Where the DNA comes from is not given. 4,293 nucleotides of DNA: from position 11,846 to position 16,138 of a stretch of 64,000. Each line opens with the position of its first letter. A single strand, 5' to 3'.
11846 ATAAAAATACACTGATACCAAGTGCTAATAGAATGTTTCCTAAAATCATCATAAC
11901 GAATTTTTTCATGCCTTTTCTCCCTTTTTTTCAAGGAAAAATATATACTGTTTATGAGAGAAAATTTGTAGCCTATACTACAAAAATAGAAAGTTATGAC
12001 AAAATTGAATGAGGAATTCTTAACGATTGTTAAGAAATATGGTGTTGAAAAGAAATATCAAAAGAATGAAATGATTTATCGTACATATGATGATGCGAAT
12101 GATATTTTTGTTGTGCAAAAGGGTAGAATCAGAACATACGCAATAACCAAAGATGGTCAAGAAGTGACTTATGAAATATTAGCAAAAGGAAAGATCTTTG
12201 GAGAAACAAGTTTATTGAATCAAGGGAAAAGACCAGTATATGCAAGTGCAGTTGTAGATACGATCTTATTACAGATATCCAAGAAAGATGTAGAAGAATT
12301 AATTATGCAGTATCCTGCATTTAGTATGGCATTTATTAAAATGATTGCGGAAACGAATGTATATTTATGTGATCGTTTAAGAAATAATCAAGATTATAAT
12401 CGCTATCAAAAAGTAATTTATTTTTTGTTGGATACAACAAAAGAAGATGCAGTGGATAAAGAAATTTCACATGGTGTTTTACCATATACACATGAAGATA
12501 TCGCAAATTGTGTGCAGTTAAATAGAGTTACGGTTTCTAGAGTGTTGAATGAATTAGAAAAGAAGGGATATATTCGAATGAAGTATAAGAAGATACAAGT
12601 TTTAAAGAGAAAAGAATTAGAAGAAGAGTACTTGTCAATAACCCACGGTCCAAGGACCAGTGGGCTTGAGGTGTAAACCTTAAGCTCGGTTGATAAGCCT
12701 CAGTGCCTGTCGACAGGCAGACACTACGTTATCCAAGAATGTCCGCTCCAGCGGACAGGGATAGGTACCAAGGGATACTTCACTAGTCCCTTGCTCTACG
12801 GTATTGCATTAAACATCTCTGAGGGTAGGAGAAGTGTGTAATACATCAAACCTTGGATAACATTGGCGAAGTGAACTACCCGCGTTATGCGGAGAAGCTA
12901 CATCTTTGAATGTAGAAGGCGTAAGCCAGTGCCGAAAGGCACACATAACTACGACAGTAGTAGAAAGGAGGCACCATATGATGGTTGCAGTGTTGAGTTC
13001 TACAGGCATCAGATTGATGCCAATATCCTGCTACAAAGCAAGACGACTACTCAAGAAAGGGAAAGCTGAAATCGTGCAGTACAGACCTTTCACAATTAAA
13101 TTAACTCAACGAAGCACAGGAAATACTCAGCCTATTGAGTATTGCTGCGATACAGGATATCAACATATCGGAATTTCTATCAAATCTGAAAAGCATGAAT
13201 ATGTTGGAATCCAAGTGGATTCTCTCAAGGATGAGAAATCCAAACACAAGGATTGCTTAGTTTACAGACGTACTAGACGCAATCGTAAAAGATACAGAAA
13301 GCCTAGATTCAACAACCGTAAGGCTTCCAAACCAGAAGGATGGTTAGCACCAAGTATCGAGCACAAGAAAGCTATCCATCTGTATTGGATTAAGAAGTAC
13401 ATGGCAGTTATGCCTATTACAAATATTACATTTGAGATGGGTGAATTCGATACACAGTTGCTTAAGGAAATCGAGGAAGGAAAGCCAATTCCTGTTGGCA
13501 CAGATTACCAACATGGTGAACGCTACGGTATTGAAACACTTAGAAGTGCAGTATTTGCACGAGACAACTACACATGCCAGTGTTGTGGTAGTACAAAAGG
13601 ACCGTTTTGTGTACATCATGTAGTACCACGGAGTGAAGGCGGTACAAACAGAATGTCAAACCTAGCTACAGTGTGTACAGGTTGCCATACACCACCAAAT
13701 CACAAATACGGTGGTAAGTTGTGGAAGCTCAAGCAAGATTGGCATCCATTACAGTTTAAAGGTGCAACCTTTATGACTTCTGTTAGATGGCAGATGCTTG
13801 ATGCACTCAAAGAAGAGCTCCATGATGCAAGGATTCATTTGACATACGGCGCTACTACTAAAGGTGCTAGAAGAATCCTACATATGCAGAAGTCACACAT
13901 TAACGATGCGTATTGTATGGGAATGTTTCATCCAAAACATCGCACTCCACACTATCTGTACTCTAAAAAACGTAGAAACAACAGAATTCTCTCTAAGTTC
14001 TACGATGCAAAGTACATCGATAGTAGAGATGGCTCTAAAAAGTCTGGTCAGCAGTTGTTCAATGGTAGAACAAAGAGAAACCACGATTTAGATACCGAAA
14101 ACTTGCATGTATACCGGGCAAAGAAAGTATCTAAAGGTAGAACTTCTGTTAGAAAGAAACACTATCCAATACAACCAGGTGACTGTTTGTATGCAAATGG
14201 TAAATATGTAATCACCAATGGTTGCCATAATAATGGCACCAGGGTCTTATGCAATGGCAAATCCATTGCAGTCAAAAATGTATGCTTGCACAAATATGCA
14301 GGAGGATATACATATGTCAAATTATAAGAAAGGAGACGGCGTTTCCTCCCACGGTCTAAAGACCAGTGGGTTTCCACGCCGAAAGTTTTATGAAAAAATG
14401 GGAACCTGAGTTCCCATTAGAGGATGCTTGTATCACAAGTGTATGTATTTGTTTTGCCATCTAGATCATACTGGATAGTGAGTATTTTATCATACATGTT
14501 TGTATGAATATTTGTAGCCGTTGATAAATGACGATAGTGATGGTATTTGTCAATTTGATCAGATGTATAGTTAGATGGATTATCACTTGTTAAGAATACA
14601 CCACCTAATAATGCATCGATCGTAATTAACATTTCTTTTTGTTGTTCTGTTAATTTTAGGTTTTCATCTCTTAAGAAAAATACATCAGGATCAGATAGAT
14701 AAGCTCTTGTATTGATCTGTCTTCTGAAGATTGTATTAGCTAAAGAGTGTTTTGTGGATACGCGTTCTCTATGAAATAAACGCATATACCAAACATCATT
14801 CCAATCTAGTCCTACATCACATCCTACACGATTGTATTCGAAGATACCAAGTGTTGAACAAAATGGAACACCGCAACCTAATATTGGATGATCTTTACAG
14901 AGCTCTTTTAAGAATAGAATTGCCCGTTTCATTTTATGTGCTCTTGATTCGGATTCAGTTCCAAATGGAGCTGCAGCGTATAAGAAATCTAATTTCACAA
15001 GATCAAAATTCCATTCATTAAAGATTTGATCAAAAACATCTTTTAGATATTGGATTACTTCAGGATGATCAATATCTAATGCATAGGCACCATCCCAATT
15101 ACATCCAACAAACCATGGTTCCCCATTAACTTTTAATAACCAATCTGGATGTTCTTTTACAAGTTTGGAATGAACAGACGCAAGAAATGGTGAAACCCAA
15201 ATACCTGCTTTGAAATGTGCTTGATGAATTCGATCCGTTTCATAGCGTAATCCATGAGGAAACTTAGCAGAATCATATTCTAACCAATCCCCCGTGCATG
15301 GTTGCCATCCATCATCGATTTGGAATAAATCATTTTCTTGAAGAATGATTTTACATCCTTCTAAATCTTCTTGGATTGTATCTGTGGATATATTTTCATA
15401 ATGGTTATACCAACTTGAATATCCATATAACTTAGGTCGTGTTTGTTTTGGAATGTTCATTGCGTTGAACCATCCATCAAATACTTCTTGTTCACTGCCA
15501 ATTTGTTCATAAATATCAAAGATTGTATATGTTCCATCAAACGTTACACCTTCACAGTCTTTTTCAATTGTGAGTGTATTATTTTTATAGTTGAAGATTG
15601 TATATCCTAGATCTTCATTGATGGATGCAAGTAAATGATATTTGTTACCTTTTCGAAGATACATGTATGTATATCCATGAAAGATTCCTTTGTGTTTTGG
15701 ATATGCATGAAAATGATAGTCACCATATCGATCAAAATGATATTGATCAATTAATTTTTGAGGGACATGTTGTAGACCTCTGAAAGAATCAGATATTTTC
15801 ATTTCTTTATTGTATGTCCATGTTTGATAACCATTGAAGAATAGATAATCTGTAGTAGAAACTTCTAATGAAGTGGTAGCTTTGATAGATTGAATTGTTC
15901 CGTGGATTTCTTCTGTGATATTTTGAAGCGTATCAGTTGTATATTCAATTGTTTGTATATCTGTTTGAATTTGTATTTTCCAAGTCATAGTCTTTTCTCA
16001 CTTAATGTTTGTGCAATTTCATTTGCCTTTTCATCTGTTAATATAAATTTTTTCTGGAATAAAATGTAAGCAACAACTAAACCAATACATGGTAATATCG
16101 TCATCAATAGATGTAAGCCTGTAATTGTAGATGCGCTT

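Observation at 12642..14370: Compact OMEGA-type mobile element: structured RNA plus IscB nuclease, bracketed by IS200/IS605-like hairpins, without a transposase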

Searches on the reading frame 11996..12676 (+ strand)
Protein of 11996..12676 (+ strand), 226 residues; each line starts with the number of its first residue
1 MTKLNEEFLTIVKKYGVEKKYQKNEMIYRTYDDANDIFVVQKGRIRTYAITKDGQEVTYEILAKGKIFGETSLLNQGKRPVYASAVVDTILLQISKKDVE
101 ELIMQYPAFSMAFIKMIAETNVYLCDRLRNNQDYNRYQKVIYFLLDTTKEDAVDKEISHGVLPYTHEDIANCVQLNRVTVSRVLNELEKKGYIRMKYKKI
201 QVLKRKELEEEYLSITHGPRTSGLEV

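Call 17: find_homologous_proteins(query=window:11996-12634:+, max_evalue=1e-20)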
Query window:11996-12634:+ (213 aa): 9 proteins with E <= 1e-20 among 201 candidates.
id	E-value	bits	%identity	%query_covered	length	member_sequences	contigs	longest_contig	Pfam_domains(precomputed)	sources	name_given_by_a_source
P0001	2.7e-131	453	99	100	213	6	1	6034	PF13545.13,PF00027.36,PF00325.27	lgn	-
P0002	1.4e-107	376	82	100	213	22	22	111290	PF13545.13,PF00027.36,PF00325.27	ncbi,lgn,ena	-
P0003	2.0e-103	362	80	100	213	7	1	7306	PF13545.13,PF00027.36,PF00325.27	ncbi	-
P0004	9.2e-76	272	58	100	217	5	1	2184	PF13545.13,PF00027.36,PF00325.27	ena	-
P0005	3.6e-52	195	46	100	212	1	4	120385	PF13545.13,PF00027.36,PF00325.27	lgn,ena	-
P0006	1.4e-46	177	41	100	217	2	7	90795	PF13545.13,PF00027.36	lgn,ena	-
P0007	6.1e-45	171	40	100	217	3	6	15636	PF13545.13,PF00027.36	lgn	-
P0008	2.4e-42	163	38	100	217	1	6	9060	PF13545.13,PF00027.36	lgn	-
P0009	1.1e-27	115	36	88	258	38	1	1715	PF13545.13,PF00027.36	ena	-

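Call 19: find_encoding_contigs(protein=P0001, flank=5000, max_places=6)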
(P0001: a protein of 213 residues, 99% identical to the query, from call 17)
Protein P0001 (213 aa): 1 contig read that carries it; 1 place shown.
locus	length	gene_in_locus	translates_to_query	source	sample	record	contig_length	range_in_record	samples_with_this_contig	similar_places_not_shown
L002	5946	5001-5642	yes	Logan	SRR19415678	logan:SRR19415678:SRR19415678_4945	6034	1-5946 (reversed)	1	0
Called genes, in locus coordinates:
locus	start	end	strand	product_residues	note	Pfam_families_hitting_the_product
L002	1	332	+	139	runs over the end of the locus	?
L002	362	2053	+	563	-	PF02878:PGM_PMM_I, PF02879:PGM_PMM_II, PF02880:PGM_PMM_III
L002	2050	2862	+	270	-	-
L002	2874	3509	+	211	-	PF01966:HD (weak)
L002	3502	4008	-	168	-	-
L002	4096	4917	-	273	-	PF02588:YitT_membrane, PF19700:DUF6198, PF10035:DUF2179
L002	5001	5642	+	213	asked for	PF00027:cNMP_binding, PF13545:HTH_Crp_2, PF00325:Crp (weak)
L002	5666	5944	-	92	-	?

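Call 20: find_encoding_contigs(protein=P0002, flank=5000, max_places=6)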
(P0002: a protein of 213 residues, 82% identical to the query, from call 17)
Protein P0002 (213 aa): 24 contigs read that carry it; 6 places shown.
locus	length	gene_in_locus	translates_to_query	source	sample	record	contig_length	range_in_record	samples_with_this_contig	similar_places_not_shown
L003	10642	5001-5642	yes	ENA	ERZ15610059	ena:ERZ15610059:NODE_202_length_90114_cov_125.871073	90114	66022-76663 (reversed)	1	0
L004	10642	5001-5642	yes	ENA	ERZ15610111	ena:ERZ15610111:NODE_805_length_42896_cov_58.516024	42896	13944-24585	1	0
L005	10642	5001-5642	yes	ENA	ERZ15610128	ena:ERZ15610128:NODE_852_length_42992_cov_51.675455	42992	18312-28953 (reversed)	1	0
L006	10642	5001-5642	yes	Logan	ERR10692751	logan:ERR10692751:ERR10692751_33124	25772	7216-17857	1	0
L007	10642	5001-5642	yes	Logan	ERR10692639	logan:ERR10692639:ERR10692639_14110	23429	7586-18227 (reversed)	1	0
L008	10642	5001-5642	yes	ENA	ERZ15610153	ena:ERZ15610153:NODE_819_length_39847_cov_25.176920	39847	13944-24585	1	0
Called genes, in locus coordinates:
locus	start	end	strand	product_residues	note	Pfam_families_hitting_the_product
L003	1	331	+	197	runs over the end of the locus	-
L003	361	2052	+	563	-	PF02878:PGM_PMM_I, PF02879:PGM_PMM_II, PF02880:PGM_PMM_III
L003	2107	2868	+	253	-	-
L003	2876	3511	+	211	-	PF01966:HD (weak)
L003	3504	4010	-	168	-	-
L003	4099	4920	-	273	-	PF02588:YitT_membrane, PF19700:DUF6198, PF10035:DUF2179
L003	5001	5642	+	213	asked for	PF00027:cNMP_binding, PF13545:HTH_Crp_2, PF00325:Crp (weak)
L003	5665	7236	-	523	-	PF01055:Glyco_hydro_31_2nd (weak), PF02065:Melibiase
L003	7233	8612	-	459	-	PF07690:MFS_1 (weak), PF13347:MFS_2, PF07690:MFS_1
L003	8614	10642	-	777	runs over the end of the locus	PF02837:Glyco_hydro_2_N, PF22666:Glyco_hydro_2_N2, PF02836:Glyco_hydro_2_C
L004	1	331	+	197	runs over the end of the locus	PF03358:FMN_red (faint)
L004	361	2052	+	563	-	PF02878:PGM_PMM_I, PF02879:PGM_PMM_II, PF02880:PGM_PMM_III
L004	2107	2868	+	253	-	-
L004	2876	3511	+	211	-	PF01966:HD (weak)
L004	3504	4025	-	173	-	-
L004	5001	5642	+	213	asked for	PF00027:cNMP_binding, PF13545:HTH_Crp_2, PF00325:Crp (weak)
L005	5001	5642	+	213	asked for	PF00027:cNMP_binding, PF13545:HTH_Crp_2, PF00325:Crp (weak)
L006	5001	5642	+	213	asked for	PF00027:cNMP_binding, PF13545:HTH_Crp_2, PF00325:Crp (weak)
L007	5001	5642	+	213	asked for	PF00027:cNMP_binding, PF13545:HTH_Crp_2, PF00325:Crp (weak)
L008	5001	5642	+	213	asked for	PF00027:cNMP_binding, PF13545:HTH_Crp_2, PF00325:Crp (weak)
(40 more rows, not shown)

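Call 45: search_protein_families(library=pfam, proteins=[window:11996-12676:+], max_evalue=0.00001)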
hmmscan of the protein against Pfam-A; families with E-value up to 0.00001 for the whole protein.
window:11996-12676:+ (226 aa): 3 families
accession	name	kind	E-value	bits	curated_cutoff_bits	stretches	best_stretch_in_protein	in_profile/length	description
PF00027.35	cNMP_binding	-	1.6e-21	76.5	27.5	1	19-106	2-89/89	Cyclic nucleotide-binding domain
PF13545.12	HTH_Crp_2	-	1.1e-15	57.7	27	1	138-210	1-69/70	Crp-like helix-turn-helix domain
PF00325.26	Crp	-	5.8e-07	29.6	21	1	162-193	1-32/32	Bacterial regulatory proteins, crp family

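Call 68: list_cluster_members(proteins=[P0001, window:11996-12673:+])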
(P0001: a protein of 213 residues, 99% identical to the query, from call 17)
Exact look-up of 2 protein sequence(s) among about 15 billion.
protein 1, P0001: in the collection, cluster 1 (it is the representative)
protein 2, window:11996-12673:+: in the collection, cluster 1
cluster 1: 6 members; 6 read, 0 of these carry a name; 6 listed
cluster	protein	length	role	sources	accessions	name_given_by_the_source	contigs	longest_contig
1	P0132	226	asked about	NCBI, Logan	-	-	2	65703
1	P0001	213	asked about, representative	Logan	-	-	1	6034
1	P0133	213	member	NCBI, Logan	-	-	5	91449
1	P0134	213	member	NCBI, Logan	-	-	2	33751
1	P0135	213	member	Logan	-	-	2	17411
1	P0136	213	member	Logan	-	-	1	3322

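Call 70: find_encoding_contigs(protein=P0133, flank=1500, max_places=8)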
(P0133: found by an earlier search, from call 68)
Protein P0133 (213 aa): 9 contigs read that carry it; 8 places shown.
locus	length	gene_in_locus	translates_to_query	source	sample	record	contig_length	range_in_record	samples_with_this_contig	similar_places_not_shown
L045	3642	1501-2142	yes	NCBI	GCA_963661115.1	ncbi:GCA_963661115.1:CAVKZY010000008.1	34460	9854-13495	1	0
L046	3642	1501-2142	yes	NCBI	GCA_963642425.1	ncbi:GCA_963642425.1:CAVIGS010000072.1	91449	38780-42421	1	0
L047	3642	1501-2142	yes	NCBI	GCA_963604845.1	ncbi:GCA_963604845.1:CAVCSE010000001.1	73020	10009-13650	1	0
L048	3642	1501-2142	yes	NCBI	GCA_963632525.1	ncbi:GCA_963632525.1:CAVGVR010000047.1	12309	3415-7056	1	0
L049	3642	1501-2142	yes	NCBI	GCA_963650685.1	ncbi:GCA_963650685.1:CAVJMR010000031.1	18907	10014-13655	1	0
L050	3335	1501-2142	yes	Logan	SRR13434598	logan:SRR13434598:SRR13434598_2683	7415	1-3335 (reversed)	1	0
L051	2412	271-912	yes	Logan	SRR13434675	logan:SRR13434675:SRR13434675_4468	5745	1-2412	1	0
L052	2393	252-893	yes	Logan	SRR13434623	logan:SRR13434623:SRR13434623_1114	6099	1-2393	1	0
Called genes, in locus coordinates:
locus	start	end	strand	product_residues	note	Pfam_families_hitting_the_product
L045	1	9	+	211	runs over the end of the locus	PF01966:HD (weak)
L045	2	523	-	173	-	-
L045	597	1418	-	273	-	PF02588:YitT_membrane, PF19700:DUF6198, PF10035:DUF2179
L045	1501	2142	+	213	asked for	PF00027:cNMP_binding, PF13545:HTH_Crp_2, PF00325:Crp (weak)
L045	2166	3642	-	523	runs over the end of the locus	PF01055:Glyco_hydro_31_2nd (weak), PF02065:Melibiase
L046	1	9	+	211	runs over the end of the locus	PF01966:HD (weak)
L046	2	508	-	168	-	-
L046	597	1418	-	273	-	PF02588:YitT_membrane, PF19700:DUF6198, PF10035:DUF2179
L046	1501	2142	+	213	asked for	PF00027:cNMP_binding, PF13545:HTH_Crp_2, PF00325:Crp (weak)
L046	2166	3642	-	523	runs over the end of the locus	PF01055:Glyco_hydro_31_2nd (weak), PF02065:Melibiase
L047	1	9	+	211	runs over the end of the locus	PF01966:HD (weak)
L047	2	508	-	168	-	-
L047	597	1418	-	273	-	PF02588:YitT_membrane, PF19700:DUF6198, PF10035:DUF2179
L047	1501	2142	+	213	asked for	PF00027:cNMP_binding, PF13545:HTH_Crp_2, PF00325:Crp (weak)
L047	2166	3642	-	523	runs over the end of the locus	PF01055:Glyco_hydro_31_2nd (weak), PF02065:Melibiase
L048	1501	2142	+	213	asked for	PF00027:cNMP_binding, PF13545:HTH_Crp_2, PF00325:Crp (weak)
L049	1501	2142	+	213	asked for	PF00027:cNMP_binding, PF13545:HTH_Crp_2, PF00325:Crp (weak)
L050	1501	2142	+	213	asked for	PF00027:cNMP_binding, PF13545:HTH_Crp_2, PF00325:Crp (weak)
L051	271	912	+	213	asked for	PF00027:cNMP_binding, PF13545:HTH_Crp_2, PF00325:Crp (weak)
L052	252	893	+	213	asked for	PF00027:cNMP_binding, PF13545:HTH_Crp_2, PF00325:Crp (weak)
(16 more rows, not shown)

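Call 72: find_encoding_contigs(protein=P0134, flank=1500, max_places=6)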
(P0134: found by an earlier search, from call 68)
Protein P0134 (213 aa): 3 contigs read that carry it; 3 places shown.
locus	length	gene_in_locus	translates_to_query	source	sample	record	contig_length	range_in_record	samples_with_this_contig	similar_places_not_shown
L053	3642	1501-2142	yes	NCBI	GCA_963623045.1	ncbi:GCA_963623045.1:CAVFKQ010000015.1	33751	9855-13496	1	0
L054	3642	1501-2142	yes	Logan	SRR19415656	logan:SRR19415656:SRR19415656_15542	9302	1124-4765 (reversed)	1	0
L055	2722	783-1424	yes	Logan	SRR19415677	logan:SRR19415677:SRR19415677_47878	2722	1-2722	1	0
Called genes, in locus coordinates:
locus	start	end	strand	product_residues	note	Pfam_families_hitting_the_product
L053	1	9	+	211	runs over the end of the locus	PF01966:HD (weak)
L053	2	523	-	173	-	-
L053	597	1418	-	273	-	PF02588:YitT_membrane, PF19700:DUF6198, PF10035:DUF2179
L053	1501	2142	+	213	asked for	PF00027:cNMP_binding, PF13545:HTH_Crp_2, PF00325:Crp (weak)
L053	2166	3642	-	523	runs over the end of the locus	PF02065:Melibiase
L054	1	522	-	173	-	-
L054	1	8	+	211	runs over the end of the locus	PF01966:HD (weak)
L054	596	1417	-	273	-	PF02588:YitT_membrane, PF19700:DUF6198, PF10035:DUF2179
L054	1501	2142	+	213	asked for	PF00027:cNMP_binding, PF13545:HTH_Crp_2, PF00325:Crp (weak)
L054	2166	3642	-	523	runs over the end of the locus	PF02065:Melibiase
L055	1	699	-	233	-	?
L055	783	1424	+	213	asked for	PF00027:cNMP_binding, PF13545:HTH_Crp_2, PF00325:Crp (weak)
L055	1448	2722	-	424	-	?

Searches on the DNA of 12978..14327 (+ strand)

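Call 31: search_rna_families(sources=[L021, L022, L023, L024, L025, L026, L027, L028, L029, L030, L031, L032, L033, L034, L035, L036, L037, L038, L039], threshold=gathering)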
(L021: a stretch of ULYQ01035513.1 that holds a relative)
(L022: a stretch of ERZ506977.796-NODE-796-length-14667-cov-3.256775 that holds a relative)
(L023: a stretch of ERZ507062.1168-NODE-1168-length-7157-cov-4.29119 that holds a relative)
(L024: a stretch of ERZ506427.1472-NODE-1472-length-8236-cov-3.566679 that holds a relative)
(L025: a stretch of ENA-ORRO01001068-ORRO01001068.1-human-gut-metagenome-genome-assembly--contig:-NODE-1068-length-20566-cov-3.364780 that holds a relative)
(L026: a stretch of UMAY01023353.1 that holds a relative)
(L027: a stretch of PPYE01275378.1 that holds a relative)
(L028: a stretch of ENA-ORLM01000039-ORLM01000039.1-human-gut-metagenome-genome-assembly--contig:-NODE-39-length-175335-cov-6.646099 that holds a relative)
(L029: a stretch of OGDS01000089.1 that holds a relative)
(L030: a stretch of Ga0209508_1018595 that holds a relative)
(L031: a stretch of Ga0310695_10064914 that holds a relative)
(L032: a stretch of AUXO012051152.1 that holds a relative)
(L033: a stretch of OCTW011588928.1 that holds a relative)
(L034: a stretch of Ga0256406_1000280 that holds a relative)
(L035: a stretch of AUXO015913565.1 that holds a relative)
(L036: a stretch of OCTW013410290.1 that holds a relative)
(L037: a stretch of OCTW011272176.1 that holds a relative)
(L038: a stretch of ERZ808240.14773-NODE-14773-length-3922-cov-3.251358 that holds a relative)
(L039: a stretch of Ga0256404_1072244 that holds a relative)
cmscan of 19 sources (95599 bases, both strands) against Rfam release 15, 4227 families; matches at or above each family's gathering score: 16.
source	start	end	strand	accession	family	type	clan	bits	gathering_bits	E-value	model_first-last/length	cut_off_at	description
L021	2687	2920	+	RF02033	HEARO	Gene;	-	135.3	83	8.8e-28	1-211/211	no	HNH endonuclease-associated RNA and ORF (HEARO) RNA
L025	2685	2920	+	RF02033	HEARO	Gene;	-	133.1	83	3.1e-27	1-211/211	no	HNH endonuclease-associated RNA and ORF (HEARO) RNA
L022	2686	2921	+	RF02033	HEARO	Gene;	-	129.4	83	2.5e-26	1-211/211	no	HNH endonuclease-associated RNA and ORF (HEARO) RNA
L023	1175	1410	+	RF02033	HEARO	Gene;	-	129.4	83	2.5e-26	1-211/211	no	HNH endonuclease-associated RNA and ORF (HEARO) RNA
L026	2556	2858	+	RF02033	HEARO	Gene;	-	107.3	83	5.9e-21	1-211/211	no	HNH endonuclease-associated RNA and ORF (HEARO) RNA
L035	919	1224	+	RF02033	HEARO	Gene;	-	106.9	83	7.2e-21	1-211/211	no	HNH endonuclease-associated RNA and ORF (HEARO) RNA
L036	2560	2865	+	RF02033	HEARO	Gene;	-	106.9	83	7.2e-21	1-211/211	no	HNH endonuclease-associated RNA and ORF (HEARO) RNA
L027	2557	2859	+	RF02033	HEARO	Gene;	-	103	83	6.4e-20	1-211/211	no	HNH endonuclease-associated RNA and ORF (HEARO) RNA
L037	1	185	+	RF02033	HEARO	Gene;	-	100.8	83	2.2e-19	26-211/211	5'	HNH endonuclease-associated RNA and ORF (HEARO) RNA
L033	1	185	+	RF02033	HEARO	Gene;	-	98.5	83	7.8e-19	26-211/211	5'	HNH endonuclease-associated RNA and ORF (HEARO) RNA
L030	303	516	+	RF02033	HEARO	Gene;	-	97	83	1.8e-18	1-211/211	no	HNH endonuclease-associated RNA and ORF (HEARO) RNA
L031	1640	1862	+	RF02033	HEARO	Gene;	-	96.5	83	2.4e-18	1-211/211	no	HNH endonuclease-associated RNA and ORF (HEARO) RNA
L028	2713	2933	+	RF02033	HEARO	Gene;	-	95.1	83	5.4e-18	1-211/211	no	HNH endonuclease-associated RNA and ORF (HEARO) RNA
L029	2713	2933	+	RF02033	HEARO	Gene;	-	94.3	83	8.3e-18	1-211/211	no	HNH endonuclease-associated RNA and ORF (HEARO) RNA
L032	155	380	+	RF02033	HEARO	Gene;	-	93.8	83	1.1e-17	1-211/211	no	HNH endonuclease-associated RNA and ORF (HEARO) RNA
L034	2572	2878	+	RF02033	HEARO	Gene;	-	90.4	83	7.7e-17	1-211/211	no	HNH endonuclease-associated RNA and ORF (HEARO) RNA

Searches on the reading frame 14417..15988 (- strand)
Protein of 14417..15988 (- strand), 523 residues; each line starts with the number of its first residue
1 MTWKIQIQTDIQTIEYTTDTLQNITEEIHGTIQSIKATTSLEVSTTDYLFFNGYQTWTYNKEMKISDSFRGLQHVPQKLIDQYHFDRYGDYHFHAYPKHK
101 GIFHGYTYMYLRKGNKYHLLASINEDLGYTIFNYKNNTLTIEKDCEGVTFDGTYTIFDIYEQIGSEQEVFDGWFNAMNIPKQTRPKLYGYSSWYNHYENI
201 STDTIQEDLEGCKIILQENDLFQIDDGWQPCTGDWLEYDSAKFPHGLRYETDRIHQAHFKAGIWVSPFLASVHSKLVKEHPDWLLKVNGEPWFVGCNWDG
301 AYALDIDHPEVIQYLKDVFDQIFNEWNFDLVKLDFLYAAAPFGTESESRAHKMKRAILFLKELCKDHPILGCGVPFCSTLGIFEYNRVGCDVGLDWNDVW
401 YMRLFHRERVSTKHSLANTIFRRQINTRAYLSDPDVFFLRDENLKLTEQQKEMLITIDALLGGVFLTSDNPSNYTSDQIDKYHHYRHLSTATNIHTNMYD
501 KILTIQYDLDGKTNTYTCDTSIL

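Call 15: find_encoding_contigs(protein=window:14417-15988:-, flank=5000, max_places=10)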
Protein window:14417-15988:- (523 aa): 1 contig read that carries it; 1 place shown.
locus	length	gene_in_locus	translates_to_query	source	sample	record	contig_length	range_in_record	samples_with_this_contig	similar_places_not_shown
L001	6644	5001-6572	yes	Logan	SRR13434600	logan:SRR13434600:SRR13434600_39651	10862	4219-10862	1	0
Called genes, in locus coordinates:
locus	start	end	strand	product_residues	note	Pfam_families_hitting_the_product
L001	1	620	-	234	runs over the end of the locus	-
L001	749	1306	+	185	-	PF00440:TetR_N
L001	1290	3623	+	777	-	PF02837:Glyco_hydro_2_N, PF22666:Glyco_hydro_2_N2, PF00703:Glyco_hydro_2 (weak), PF02836:Glyco_hydro_2_C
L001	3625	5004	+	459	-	PF07690:MFS_1 (weak), PF13347:MFS_2, PF07690:MFS_1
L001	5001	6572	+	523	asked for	PF02065:Melibiase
